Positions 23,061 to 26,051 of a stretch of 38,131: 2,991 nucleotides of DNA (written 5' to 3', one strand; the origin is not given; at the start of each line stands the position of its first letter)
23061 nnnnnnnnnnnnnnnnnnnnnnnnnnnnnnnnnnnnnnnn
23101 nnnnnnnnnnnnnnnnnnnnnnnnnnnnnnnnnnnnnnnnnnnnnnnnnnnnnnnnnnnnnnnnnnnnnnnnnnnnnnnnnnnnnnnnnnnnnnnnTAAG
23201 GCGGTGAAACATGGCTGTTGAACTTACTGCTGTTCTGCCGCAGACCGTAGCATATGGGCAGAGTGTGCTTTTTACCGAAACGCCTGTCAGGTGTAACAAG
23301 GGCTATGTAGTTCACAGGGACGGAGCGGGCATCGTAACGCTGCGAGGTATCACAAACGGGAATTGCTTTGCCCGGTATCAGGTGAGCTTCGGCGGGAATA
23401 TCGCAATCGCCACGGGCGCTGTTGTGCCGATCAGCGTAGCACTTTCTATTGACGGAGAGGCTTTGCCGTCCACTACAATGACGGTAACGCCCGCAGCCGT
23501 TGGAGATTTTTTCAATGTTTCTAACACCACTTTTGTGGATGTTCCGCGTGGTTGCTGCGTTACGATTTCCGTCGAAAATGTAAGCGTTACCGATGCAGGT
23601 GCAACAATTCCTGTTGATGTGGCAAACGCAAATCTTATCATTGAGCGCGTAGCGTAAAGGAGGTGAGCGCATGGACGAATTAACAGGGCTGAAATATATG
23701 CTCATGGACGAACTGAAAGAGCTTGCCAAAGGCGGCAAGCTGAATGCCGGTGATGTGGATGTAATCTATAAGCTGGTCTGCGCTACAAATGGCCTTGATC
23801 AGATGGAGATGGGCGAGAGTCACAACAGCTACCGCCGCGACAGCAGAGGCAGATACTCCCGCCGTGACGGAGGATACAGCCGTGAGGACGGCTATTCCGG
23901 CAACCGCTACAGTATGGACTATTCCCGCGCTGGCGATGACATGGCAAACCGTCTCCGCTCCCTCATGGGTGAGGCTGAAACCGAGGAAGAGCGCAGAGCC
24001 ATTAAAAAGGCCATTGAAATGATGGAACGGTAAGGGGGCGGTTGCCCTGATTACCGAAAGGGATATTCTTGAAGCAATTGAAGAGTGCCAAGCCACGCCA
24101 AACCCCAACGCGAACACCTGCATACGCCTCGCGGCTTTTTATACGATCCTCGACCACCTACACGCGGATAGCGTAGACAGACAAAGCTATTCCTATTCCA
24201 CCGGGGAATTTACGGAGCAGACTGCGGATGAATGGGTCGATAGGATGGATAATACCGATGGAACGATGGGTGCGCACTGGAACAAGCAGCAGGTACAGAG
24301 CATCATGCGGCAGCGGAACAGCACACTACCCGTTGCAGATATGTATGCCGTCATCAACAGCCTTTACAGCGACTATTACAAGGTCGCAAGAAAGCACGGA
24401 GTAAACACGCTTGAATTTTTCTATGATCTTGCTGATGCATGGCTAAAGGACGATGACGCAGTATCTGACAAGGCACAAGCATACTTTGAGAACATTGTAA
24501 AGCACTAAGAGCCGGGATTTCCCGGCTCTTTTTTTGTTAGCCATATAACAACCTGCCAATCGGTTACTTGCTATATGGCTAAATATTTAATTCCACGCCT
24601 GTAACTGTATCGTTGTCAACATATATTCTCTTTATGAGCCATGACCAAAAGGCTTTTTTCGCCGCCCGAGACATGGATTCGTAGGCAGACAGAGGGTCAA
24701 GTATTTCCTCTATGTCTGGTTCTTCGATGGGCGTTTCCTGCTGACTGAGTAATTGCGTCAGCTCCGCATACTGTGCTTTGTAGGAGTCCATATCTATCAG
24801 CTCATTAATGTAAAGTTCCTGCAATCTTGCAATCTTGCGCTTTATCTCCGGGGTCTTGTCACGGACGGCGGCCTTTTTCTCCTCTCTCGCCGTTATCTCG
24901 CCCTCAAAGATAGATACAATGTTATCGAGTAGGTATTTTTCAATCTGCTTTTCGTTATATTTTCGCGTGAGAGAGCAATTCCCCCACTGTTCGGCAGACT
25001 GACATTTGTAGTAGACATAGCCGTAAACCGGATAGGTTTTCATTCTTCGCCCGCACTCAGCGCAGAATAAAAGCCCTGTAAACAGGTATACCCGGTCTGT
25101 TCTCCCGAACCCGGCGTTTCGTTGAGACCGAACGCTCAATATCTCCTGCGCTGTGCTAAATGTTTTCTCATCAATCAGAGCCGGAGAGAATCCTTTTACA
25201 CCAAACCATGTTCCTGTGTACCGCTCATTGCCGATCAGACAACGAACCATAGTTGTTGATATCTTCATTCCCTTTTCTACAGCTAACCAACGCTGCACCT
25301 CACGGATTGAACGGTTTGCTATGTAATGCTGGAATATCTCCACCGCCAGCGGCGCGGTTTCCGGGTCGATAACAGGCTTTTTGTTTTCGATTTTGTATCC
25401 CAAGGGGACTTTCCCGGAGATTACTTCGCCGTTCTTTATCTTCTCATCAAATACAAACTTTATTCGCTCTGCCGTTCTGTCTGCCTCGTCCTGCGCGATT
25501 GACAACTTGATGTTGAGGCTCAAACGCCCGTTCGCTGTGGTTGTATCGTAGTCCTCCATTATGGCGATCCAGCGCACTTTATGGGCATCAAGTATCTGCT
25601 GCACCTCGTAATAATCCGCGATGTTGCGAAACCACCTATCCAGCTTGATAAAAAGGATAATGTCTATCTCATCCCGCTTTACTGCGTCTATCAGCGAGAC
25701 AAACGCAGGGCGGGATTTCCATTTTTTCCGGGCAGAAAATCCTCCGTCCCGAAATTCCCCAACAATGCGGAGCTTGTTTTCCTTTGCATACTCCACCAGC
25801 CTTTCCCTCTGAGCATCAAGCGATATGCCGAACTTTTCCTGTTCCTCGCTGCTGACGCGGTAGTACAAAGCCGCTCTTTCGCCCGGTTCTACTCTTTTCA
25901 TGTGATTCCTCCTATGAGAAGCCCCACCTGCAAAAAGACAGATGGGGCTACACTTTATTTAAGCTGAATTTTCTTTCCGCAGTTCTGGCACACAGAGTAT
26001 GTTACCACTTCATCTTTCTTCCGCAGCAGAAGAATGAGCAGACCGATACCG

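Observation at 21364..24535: Self-contained eight-ORF accessory operon of unknown function between the lysis cassette and attP/int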

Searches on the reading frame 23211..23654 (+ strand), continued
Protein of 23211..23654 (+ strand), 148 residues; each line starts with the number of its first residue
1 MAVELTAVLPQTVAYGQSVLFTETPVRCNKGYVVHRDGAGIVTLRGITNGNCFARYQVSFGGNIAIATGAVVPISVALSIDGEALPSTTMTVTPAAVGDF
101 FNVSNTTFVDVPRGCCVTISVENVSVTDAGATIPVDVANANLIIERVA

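Call 42: find_related_loci(query=A1, collection=genome_contigs, flank=8000)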
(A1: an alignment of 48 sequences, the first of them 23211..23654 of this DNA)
Query A1 (148 aa) in genome_contigs; peptide patterns used: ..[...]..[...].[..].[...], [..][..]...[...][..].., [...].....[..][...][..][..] (x = any residue, [..] = any of these).
111 stretches matched a pattern; 60 encode a relative of the query (tblastn E <= 1e-3); 60 distinct loci.
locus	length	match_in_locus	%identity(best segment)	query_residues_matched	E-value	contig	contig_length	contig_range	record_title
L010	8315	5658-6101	81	1-148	4e-74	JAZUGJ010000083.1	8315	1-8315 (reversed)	MAG: Paludibacteraceae bacterium isolate T1900045285_TH20190055.MAGScoT_cleanbin_000082 SGB_5991_k141_1611147, whole gen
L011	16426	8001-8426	62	4-148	2e-52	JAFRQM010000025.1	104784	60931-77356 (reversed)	MAG: Clostridia bacterium isolate RGIG2708 Goat_Omasum-4__c270474, whole genome shotgun sequence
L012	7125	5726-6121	62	11-147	5e-51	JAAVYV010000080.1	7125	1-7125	MAG: Clostridia bacterium isolate ABMPRH_51_2 k141_1295827, whole genome shotgun sequence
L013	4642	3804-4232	65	1-148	4e-51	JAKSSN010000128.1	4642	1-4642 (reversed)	MAG: Oscillospiraceae bacterium isolate Horse_feces282 MAG282_128, whole genome shotgun sequence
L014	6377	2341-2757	61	4-148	7e-51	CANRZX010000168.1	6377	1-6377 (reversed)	MAG TPA_asm: uncultured Clostridia bacterium isolate SRR15510224_bin.55_metawrap_v1.3_MAG genome assembly, contig: NODE.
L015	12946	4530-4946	61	4-148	1e-50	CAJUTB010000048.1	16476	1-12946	MAG TPA_asm: uncultured Oscillibacter sp. isolate MGBC164430 genome assembly, contig: MGBC164430.48, whole genome shotgu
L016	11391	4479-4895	60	4-148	2e-50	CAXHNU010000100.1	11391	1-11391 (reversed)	MAG: uncultured Butyricicoccus sp. isolate ena-SAMPLE-TAB-22-03-2024-10:43:23:840-115498 genome assembly, contig: NODE_2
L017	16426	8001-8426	59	4-148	1e-48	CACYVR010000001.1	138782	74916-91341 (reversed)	uncultured Methanobrevibacter sp. isolate RUG12316 genome assembly, contig: RUG12316_asm_1, whole genome shotgun sequenc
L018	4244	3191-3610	60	3-148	5e-47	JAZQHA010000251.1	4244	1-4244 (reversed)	MAG: Acutalibacteraceae bacterium isolate T1900044629_TS20190095.MAGScoT_cleanbin_000018 SGB_998_k141_368433, whole geno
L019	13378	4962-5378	57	4-148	8e-47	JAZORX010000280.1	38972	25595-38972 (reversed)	MAG: Acutalibacteraceae bacterium isolate T1900045550_YK20190244.MAGScoT_cleanbin_000017 SGB_7871_k141_1412896, whole ge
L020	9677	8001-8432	61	1-148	3e-46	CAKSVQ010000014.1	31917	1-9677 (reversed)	MAG: uncultured Dysosmobacter sp. isolate REFINED_METABAT215_TOP10_CONTIGS_1500_ASSEMBLY_K77_MERGED__Hadza_MoBio_hadza-I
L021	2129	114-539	55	1-148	7e-46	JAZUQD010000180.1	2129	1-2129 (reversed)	MAG: Pradoshia sp. isolate T1900044860_TS20190326.MAGScoT_cleanbin_000025 SGB_3097_k141_1316085, whole genome shotgun se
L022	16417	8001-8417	56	4-148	3e-45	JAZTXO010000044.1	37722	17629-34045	MAG: Eubacteriales bacterium isolate T1900045329_YK20190018.MAGScoT_cleanbin_000029 SGB_6500_k141_2083935, whole genome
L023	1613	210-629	58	3-148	1e-45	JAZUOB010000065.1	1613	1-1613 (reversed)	MAG: Clostridia bacterium isolate T1900044877_TS20190343.MAGScoT_cleanbin_000023 SGB_3195_k141_1832639, whole genome sho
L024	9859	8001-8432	63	1-148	1e-44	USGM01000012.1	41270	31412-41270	uncultured Lachnospiraceae bacterium isolate UMGS1691 genome assembly, contig: NODE_151_length_41270_cov_4.305326, whole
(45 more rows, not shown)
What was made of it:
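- On Spanin (i-spanin/o-spanin pair), for p4: Hosts are mainly Clostridia (call 42).
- Many hosts are Lachnospiraceae or Oscillospiraceae (call 42).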

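Call 92: search_dna_similar(collection=plasmids, mode=protein, query=window:23211-23654:+, max_evalue=0.001, max_rows=30)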
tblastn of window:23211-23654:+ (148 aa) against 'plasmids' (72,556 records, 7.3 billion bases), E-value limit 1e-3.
Records with a match: 1; places in all: 1; records where one place covers at least 80% of the query: 1.
Best place of each record, by identity: <60% 1.
By first word of the organism name: Vescimonas 1.
By predicted mobility (MOB-suite, as given by PLSDB): non-mobilizable 1.
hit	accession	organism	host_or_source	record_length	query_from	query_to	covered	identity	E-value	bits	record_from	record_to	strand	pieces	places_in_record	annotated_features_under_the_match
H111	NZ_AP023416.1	Vescimonas fastidiosa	Homo sapiens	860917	13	148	92%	48.9%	7e-30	120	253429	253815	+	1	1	hypothetical protein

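Call 109: search_protein_families(library=pfam, max_evalue=0.1, proteins=[L008:7491-8282:+, L008:8301-8684:+])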
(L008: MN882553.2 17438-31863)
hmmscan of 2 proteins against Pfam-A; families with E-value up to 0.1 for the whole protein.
L008:7491-8282:+ (264 aa): 1 family
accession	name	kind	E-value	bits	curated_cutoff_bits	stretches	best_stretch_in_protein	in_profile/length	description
PF12728.13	HTH_17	-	0.0017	19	27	1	222-261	2-41/51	Helix-turn-helix domain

L008:8301-8684:+ (128 aa): 0 families

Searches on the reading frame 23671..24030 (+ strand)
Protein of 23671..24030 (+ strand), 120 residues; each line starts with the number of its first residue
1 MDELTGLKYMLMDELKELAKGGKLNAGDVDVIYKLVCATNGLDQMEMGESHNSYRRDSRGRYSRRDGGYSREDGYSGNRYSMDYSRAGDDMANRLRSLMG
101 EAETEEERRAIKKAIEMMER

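Call 5: search_protein_families(library=pfam, max_evalue=0.1, proteins=[window:23671-24030:+])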
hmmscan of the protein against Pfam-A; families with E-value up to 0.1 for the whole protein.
window:23671-24030:+ (120 aa): 0 families

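Call 6: search_protein_families(library=phrogs, max_evalue=0.01, proteins=[window:23671-24030:+])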
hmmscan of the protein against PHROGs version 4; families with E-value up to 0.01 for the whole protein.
window:23671-24030:+ (120 aa): 1 family
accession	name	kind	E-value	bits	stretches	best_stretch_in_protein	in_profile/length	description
phrog_28802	-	unknown function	0.00049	21.3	1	11-86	9-94/190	-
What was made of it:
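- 23671..24033 (+): p6, 120 aa: N-terminal helix, R/D/Y/S-rich low-complexity core (YSR[DE] repeats in homologues), C-terminal helix. Weak phrog_28802 match (call 6).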

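Call 7: search_protein_families(library=ncbifam, max_evalue=0.1, proteins=[window:23671-24030:+])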
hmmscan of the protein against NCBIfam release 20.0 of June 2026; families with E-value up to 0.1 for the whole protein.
window:23671-24030:+ (120 aa): 0 families

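Call 8: search_protein_families(library=padloc, max_evalue=0.1, proteins=[window:23671-24030:+])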
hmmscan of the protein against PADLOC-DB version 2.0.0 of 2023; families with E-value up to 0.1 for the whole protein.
window:23671-24030:+ (120 aa): 0 families

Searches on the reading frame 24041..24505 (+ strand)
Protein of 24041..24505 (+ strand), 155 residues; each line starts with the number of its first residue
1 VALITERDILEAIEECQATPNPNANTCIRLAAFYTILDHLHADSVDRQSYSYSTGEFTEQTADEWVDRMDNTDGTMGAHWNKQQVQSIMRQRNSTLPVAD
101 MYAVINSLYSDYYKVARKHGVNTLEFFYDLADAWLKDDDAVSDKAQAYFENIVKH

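Call 5: search_protein_families(library=pfam, max_evalue=0.1, proteins=[window:24041-24505:+])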
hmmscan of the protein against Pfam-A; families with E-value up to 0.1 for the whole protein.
window:24041-24505:+ (155 aa): 3 families
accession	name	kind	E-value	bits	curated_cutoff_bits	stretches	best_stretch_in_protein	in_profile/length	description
PF25223.1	DUF7841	-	3.6e-27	95.3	25.2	1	49-150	7-114/114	Domain of unknown function (DUF7841)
PF16078.10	2-oxogl_dehyd_N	-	0.043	13.8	27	1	129-153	14-38/41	2-oxoglutarate dehydrogenase N-terminus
PF25204.1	DAAF9_2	-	0.079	13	27.5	1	7-96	83-169/210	DAAF9 domain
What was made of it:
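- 24047..24508 (+): p7, 153 aa, CTG start: an N-terminal domain shared with the usual ~105-aa seventh gene of the cassette, plus a C-terminal DUF7841. PF25223, E = 3.6e-27 (call 5).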

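Call 6: search_protein_families(library=phrogs, max_evalue=0.01, proteins=[window:24041-24505:+])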
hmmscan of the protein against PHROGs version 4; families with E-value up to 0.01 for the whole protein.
window:24041-24505:+ (155 aa): 0 families

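Call 7: search_protein_families(library=ncbifam, max_evalue=0.1, proteins=[window:24041-24505:+])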
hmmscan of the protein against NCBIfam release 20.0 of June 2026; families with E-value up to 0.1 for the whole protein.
window:24041-24505:+ (155 aa): 0 families

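Call 8: search_protein_families(library=padloc, max_evalue=0.1, proteins=[window:24041-24505:+])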
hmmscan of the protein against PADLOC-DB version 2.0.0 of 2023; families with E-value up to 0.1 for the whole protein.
window:24041-24505:+ (155 aa): 1 family
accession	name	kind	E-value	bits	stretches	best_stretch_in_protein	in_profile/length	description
PDLC04415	PDC-M10B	-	0.01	14.4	0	29-85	45-98/117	-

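Call 26: search_solved_structures(query=window:24041-24505:+, max_evalue=1)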
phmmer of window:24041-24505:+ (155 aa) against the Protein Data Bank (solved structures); distinct sequences matched with E-value up to 1: 3.
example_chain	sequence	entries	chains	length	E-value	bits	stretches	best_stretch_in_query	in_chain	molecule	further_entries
2oca_A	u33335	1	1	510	0.46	13.7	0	114-155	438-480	ATP-dependent DNA helicase uvsW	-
8z6g_A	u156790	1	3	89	0.81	12.9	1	37-111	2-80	Anti sigma-E RseA, N-terminal domain protein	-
6t4d_A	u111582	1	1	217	0.83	12.9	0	63-126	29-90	Morn1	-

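Call 41: search_dna_similar(collection=phages, mode=protein, query=window:24041-24505:+, max_rows=60, max_evalue=0.001)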
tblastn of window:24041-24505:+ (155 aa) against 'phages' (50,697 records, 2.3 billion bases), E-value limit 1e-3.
Records with a match: 24; places in all: 24; records where one place covers at least 80% of the query: 0.
Best place of each record, by identity: <60% 24.
By first word of the organism name: uncultured 14; Bacteriophage 9; Butyrivibrio 1.
By host as written in the record: - 23; Butyrivibrio fibrisolvens DSM 3071 1.
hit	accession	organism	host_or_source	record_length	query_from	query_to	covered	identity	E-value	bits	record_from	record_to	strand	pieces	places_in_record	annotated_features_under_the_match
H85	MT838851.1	Bacteriophage sp.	human fecal samples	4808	49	154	68%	44.0%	3e-16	80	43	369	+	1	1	record has no annotation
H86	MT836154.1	Bacteriophage sp.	human fecal samples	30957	44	153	71%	40.0%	2e-13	72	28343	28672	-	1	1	record has no annotation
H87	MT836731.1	Bacteriophage sp.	human fecal samples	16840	57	153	63%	44.3%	8e-14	73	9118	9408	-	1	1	record has no annotation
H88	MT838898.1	Bacteriophage sp.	human fecal samples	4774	17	127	72%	35.7%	7e-12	67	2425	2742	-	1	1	record has no annotation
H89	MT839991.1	Bacteriophage sp.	human fecal samples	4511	60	154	61%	40.0%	2e-9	61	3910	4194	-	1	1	record has no annotation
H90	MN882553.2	Butyrivibrio virus Ceridwen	Butyrivibrio fibrisolvens DSM 3071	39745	3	108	68%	34.9%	7e-10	62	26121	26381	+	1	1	hypothetical protein (x2)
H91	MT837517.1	Bacteriophage sp.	human fecal samples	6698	55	127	47%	41.6%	8e-11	64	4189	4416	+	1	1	record has no annotation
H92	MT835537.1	Bacteriophage sp.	human fecal samples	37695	53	127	48%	37.5%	1e-7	55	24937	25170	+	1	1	record has no annotation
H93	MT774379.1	uncultured phage cr118_1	human feces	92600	53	125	47%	38.2%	2e-7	55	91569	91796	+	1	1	hypothetical protein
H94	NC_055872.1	uncultured phage cr118_1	human feces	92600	53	125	47%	38.2%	2e-7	55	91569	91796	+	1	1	hypothetical protein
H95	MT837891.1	Bacteriophage sp.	human fecal samples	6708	55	127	47%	36.8%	1e-9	61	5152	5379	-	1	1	record has no annotation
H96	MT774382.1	uncultured phage cr10_1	human feces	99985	57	126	45%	37.7%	1e-4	47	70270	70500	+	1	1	hypothetical protein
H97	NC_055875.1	uncultured phage cr10_1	human feces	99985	57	126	45%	37.7%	1e-4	47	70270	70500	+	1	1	hypothetical protein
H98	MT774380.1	uncultured phage cr1_1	human feces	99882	57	126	45%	36.4%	5e-4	45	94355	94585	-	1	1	hypothetical protein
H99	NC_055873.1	uncultured phage cr1_1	human feces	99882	57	126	45%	36.4%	5e-4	45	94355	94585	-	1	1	hypothetical protein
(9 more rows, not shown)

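Call 88: search_protein_representatives(protein=window:24047-24505:+)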
Query: 153 residues. Proteins with E-value up to 0.001 (for the whole library): 1379; up to 1e-10: 679; up to 1e-30: 0. The best 150 are listed.
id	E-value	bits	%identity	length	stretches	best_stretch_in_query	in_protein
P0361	9.5e-29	116.6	51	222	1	53-153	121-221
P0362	1.1e-28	116.4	55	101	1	56-153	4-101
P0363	4.7e-28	114.3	47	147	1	25-153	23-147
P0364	6.6e-28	113.9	52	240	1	53-153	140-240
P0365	1.2e-27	113.1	46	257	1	46-153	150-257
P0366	2.2e-27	112.2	52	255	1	52-151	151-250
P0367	2.3e-27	112.1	52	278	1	54-153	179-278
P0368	6.0e-27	110.8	55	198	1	57-153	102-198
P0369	7.0e-27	110.5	50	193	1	54-153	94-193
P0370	1.5e-26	109.5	53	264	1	53-153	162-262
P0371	1.8e-26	109.2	56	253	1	54-152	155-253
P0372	3.5e-26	108.3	50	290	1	50-153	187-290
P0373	4.2e-26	108.0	42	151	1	2-153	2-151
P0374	6.0e-26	107.5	48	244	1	32-152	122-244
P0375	6.1e-26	107.5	47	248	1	47-153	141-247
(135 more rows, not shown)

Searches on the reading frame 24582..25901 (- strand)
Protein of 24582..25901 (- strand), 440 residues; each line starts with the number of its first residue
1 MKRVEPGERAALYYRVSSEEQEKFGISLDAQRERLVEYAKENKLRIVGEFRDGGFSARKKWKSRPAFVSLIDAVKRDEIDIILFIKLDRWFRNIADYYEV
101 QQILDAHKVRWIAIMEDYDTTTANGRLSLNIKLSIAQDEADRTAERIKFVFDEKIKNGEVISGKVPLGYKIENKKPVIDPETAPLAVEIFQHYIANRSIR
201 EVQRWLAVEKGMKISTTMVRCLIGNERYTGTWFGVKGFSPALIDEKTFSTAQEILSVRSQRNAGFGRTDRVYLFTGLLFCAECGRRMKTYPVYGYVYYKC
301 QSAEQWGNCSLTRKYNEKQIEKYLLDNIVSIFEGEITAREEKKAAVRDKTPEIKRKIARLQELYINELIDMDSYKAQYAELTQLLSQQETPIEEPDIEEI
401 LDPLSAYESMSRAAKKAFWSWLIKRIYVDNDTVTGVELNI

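Call 33: search_protein_families(library=phrogs, max_evalue=0.00001, proteins=[window:24582-25901:-])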
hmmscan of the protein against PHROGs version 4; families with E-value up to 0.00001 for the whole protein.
window:24582-25901:- (440 aa): 3 families
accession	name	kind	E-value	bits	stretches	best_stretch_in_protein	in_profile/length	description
phrog_95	-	integration and excision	1.9e-105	354.9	1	5-435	85-562/651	integrase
phrog_125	-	DNA, RNA and nucleotide metabolism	2e-23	84.3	1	9-219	21-196/254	DNA invertase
phrog_7701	-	DNA, RNA and nucleotide metabolism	1e-11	46.3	1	163-262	2-92/137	DNA invertase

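Call 101: find_related_loci(query=window:24582-25901:-, collection=viral_contigs, flank=7000)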
Query window:24582-25901:- (440 aa) in viral_contigs; peptide patterns used: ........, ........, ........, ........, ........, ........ (x = any residue, [..] = any of these).
11 stretches matched a pattern; 2 encode a relative of the query (tblastn E <= 1e-3); 2 distinct loci.
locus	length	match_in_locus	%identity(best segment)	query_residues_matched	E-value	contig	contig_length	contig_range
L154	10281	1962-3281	39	7-427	2e-99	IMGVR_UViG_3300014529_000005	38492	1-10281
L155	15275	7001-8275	39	7-412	5e-94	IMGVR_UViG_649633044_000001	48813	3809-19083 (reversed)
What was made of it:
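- Tried and rejected: The scan for relatives of the serine recombinase returned only 2 loci, so it could not measure how often this junction is empty (call 101).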
